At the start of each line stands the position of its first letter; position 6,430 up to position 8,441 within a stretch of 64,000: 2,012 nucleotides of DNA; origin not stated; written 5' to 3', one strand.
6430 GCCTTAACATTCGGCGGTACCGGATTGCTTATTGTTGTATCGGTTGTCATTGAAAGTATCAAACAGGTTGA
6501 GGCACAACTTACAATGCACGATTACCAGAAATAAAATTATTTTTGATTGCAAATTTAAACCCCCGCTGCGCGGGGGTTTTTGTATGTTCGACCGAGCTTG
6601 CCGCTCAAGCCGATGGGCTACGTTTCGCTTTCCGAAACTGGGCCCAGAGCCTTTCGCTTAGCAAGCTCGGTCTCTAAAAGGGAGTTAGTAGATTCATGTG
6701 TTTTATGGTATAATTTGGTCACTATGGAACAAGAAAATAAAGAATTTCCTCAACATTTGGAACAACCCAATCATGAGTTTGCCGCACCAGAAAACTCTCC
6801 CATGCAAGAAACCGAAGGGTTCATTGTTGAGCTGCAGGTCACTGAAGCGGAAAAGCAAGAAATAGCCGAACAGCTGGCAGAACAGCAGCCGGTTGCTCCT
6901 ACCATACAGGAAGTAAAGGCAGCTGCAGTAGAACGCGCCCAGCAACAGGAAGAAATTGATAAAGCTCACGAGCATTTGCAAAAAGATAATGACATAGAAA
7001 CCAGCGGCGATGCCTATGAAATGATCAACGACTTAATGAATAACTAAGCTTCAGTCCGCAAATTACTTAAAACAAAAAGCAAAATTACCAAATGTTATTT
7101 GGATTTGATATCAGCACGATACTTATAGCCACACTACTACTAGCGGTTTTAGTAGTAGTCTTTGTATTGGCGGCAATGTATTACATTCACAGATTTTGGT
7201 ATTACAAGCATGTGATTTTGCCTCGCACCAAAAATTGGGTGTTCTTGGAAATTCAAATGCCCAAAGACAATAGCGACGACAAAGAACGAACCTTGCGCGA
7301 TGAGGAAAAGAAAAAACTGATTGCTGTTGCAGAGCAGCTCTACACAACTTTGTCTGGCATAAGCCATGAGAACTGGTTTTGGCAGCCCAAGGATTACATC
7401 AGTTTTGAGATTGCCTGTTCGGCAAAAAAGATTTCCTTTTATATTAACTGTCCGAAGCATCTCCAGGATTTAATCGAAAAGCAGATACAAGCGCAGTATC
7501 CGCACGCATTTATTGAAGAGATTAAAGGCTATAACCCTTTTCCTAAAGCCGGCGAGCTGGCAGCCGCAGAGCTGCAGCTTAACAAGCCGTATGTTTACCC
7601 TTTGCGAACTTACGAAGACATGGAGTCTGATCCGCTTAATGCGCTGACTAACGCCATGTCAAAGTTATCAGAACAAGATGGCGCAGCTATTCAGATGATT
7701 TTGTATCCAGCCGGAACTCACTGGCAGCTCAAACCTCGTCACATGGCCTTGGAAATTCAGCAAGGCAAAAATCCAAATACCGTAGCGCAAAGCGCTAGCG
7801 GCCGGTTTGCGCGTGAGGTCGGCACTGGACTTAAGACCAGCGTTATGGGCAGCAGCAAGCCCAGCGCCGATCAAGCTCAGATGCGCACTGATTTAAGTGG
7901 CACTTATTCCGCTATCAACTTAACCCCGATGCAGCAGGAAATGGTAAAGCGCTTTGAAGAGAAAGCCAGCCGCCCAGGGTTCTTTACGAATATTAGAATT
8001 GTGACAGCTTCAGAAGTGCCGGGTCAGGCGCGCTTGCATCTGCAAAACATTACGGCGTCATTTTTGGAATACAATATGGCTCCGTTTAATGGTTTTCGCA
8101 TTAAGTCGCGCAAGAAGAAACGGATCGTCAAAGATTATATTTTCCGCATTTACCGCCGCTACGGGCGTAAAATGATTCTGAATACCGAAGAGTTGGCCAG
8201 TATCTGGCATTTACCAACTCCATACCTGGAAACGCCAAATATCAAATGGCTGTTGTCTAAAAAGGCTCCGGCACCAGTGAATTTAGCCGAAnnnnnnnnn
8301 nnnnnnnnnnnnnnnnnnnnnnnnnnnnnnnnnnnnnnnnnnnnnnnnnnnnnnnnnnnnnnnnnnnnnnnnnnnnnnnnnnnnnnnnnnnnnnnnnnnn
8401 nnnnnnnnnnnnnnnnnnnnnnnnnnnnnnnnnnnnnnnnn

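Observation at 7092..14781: ATPase-centred membrane gene cluster: T4CP-like (VirD4/TraG) ATPase with 400-aa novel N-region plus three uncharacterised membrane proteins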

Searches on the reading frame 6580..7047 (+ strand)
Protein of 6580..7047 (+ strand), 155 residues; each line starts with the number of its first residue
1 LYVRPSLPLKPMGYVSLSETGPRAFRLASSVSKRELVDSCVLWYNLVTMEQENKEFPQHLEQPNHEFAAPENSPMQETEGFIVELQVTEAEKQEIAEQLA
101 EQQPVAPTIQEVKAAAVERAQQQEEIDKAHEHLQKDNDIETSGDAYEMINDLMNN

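Call 4: search_protein_families(library=pfam, proteins=[window:6580-7047:+], max_evalue=0.1)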
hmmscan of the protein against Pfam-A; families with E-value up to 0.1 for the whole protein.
window:6580-7047:+ (155 aa): 3 families
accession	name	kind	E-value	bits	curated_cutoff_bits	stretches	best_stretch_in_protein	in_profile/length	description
PF09098.15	Dehyd-heme_bind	-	0.038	14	25.2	1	84-128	48-92/167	Quinohemoprotein amine dehydrogenase A, alpha subunit, haem binding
PF03574.21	Peptidase_S48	-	0.073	13.6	27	1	71-118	59-107/149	Peptidase family S48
PF15566.12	Imm32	-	0.075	13.4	27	0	119-141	20-42/54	Immunity protein 32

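Call 5: search_protein_families(library=ncbifam, proteins=[window:6580-7047:+], max_evalue=0.1)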
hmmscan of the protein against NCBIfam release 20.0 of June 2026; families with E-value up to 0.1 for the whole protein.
window:6580-7047:+ (155 aa): 1 family
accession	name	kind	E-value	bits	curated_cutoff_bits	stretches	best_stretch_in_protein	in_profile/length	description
TIGR02223.1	ftsN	equivalog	0.076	12.5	107.65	1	48-141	111-207/299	cell division protein FtsN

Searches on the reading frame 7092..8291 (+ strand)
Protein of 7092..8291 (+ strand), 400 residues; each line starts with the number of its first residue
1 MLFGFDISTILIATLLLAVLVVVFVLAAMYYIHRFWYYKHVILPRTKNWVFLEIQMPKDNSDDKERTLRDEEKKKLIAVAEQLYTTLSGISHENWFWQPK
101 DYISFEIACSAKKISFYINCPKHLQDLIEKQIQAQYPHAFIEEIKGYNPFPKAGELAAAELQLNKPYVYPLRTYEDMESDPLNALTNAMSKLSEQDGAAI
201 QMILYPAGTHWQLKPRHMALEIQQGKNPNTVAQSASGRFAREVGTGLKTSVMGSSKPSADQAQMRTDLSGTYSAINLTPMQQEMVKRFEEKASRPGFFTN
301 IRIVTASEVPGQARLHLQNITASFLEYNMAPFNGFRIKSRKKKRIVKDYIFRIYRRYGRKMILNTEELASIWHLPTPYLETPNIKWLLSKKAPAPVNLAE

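Call 33: search_protein_representatives(protein=window:7092-8291:+)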
Query: 400 residues. Proteins with E-value up to 0.001 (for the whole library): 2117; up to 1e-10: 992; up to 1e-30: 176. The best 150 are listed.
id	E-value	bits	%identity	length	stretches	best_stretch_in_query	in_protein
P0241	2.8e-104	365.7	48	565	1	7-398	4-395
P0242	2.8e-95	336.1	45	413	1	19-399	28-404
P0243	4.5e-88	312.4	53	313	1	6-318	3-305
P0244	4.3e-84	299.3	58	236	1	11-235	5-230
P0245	3.1e-70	253.7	38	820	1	7-396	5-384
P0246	2.5e-66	240.8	41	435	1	49-398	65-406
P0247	2.9e-66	240.6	39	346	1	44-398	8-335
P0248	8.7e-63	229.2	35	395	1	16-398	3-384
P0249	2.2e-62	227.8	37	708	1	16-398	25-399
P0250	3.3e-62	227.3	36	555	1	7-399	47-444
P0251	8.7e-61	222.6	34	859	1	12-398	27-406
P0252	7.9e-60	219.4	47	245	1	5-243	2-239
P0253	1.1e-59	218.9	37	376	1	18-382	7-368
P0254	1.6e-59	218.5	34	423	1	6-399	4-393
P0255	2.8e-59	217.6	36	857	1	20-398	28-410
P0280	5.2e-49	183.8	31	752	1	9-398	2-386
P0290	1.5e-44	169.1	37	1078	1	76-398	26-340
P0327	5.6e-40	154.1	30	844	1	37-398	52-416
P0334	2.8e-38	148.5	29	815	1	37-398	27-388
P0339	1.2e-37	146.4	32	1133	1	75-398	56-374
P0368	1.7e-34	136.0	31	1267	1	11-395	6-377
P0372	3.5e-34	135.0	30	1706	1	11-398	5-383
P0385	3.8e-33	131.6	30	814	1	20-398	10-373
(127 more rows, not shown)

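Call 34: list_cluster_members(proteins=[P0245, P0251, P0280, P0327, P0334, P0368, P0372, P0339, P0290, P0385])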
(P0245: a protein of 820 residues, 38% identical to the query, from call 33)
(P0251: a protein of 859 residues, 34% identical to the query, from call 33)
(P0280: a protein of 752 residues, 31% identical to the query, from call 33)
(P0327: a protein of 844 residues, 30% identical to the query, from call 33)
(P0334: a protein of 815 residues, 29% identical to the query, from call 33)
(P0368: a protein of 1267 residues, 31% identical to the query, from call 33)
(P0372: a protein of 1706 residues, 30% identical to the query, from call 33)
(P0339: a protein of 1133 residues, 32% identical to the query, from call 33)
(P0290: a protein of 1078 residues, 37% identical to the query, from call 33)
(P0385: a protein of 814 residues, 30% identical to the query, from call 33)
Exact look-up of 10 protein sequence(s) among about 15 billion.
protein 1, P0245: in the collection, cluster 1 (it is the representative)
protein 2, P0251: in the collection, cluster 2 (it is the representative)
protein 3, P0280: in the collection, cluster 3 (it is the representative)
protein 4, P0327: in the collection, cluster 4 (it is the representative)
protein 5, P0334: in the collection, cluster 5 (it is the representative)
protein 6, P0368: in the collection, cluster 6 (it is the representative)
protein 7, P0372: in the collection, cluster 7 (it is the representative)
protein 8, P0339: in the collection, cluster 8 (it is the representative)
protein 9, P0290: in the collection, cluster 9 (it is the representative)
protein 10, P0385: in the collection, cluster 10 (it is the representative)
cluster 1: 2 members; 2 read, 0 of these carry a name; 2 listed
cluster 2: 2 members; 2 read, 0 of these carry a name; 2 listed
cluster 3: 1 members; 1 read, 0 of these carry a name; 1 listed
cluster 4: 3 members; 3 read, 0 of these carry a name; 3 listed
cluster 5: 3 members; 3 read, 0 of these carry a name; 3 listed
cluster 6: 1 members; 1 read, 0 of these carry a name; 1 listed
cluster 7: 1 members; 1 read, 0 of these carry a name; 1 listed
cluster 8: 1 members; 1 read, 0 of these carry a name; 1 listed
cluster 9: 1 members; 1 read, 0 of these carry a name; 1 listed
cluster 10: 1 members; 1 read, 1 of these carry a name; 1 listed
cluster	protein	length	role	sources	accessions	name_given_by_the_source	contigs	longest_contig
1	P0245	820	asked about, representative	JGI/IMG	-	-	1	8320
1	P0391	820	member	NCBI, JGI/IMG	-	-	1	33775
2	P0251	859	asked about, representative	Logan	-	-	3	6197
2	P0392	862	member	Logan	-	-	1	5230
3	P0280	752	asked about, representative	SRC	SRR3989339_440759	-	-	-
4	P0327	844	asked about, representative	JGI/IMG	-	-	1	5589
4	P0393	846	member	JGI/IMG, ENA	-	-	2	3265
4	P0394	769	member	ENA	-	-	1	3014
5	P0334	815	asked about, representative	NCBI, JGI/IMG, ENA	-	-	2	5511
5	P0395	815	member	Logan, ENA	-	-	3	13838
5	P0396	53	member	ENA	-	-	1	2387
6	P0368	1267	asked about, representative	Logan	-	-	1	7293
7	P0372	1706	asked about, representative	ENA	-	-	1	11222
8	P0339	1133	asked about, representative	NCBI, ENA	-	-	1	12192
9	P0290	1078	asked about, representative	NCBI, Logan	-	-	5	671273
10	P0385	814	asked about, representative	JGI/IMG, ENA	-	hypothetical protein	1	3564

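Call 60: predict_structure(alignment_id=A3)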
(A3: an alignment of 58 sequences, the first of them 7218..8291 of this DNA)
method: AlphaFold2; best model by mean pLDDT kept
length: 358 residues; sequences in the alignment: 58
mean_pLDDT: 84.8   pTM: 0.83
mean pLDDT of the five models: 84.8, 84.5, 84.3, 83.6, 83.5
residues with pLDDT >= 90: 214; 70-90: 77; 50-70: 57; < 50: 10
segments of 3 or more residues with pLDDT < 50: 352-358
pLDDT, mean of each block of 10 residues (from residue 1): 77 78 67 91 85 63 96 95 93 91 90 96 95 92 95 97 93 94 84 73 66 56 51 80 95 96 97 98 92 95 95 86 97 87 69 40
secondary structure, 60 per line:
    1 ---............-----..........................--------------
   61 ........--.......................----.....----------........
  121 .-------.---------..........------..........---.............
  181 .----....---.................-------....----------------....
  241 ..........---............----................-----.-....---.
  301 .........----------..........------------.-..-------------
elements in order: E7-15 H21-46 E61-68 E71-79 H80-93 E98-102 E113-121 H139-148 E155-164 H168-181 H186-189 H193-209 H217-220 H237-250 E254-265 H270-285 E293-296 H300-309 E320-322 H323-329

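Call 84: fold_search(model_id=the predicted structure, library=pdb)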
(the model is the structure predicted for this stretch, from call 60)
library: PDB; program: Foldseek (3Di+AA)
matches with E <= 10: 728; with E <= 0.001: 13
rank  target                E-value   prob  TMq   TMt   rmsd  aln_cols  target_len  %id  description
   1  7o42_A                4.5e-07  1.00  0.45  0.20   8.0       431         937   10  TrwK/VirB4unbound trimer of dimers complex (with Hcp1) from the R388 type IV secretion system determined by cryo-EM. (released 2022-06-22)
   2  7o42_E                6.7e-07  1.00  0.42  0.19   8.0       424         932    9  TrwK/VirB4unbound trimer of dimers complex (with Hcp1) from the R388 type IV secretion system determined by cryo-EM. (released 2022-06-22)
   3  7o43_A                1.6e-06  1.00  0.42  0.22   8.8       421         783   10  TrwK/VirB4unbound dimer complex from R388 type IV secretion system determined by cryo-EM. (released 2022-06-22)
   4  8rtd_V                2.5e-06  1.00  0.42  0.24   9.2       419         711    9  Stalk-Arches-IMC structure from the fully-assembled R388 type IV secretion system determined by cryo-EM. (released 2024-06-19)
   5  8rtd_h                2.7e-06  1.00  0.42  0.34   8.6       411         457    9  Stalk-Arches-IMC structure from the fully-assembled R388 type IV secretion system determined by cryo-EM. (released 2024-06-19)
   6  8rtd_P                2.7e-06  1.00  0.42  0.22   9.2       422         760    9  Stalk-Arches-IMC structure from the fully-assembled R388 type IV secretion system determined by cryo-EM. (released 2024-06-19)
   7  8rtb_B                3.6e-06  1.00  0.42  0.25   9.0       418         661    9  Extended inner membrane complex (IMC) protomer structure (TrwM/VirB3-TrwK/VirB4-TrwI/VirB6-TrwG/VirB8-TrwE/VirB10) fro (released 2024-06-19)
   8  7o41_B                3.6e-06  1.00  0.41  0.24   8.6       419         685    9  Hexameric composite model of the Inner Membrane Complex (IMC) with the Arches from the fully-assembled R388 type IV se (released 2022-06-22)
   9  7o43_B                7.1e-06  1.00  0.45  0.23   7.8       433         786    9  TrwK/VirB4unbound dimer complex from R388 type IV secretion system determined by cryo-EM. (released 2022-06-22)
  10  8rtb_A                1.1e-05  1.00  0.44  0.23   8.9       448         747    9  Extended inner membrane complex (IMC) protomer structure (TrwM/VirB3-TrwK/VirB4-TrwI/VirB6-TrwG/VirB8-TrwE/VirB10) fro (released 2024-06-19)
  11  8rtd_O                1.1e-05  1.00  0.44  0.22   8.9       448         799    9  Stalk-Arches-IMC structure from the fully-assembled R388 type IV secretion system determined by cryo-EM. (released 2024-06-19)
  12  8rtd_T                1.1e-05  1.00  0.44  0.22   8.9       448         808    9  Stalk-Arches-IMC structure from the fully-assembled R388 type IV secretion system determined by cryo-EM. (released 2024-06-19)
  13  8rtd_g                1.8e-05  1.00  0.41  0.22   9.6       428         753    9  Stalk-Arches-IMC structure from the fully-assembled R388 type IV secretion system determined by cryo-EM. (released 2024-06-19)
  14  7o41_A                1.2e-03  0.99  0.36  0.20  11.6       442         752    8  Hexameric composite model of the Inner Membrane Complex (IMC) with the Arches from the fully-assembled R388 type IV se (released 2022-06-22)
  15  2y3r_B                3.1e-03  0.98  0.31  0.24  10.6       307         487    9  Structure of the tirandamycin-bound FAD-dependent tirandamycin oxidase TamL in P21 space group (released 2011-06-29)
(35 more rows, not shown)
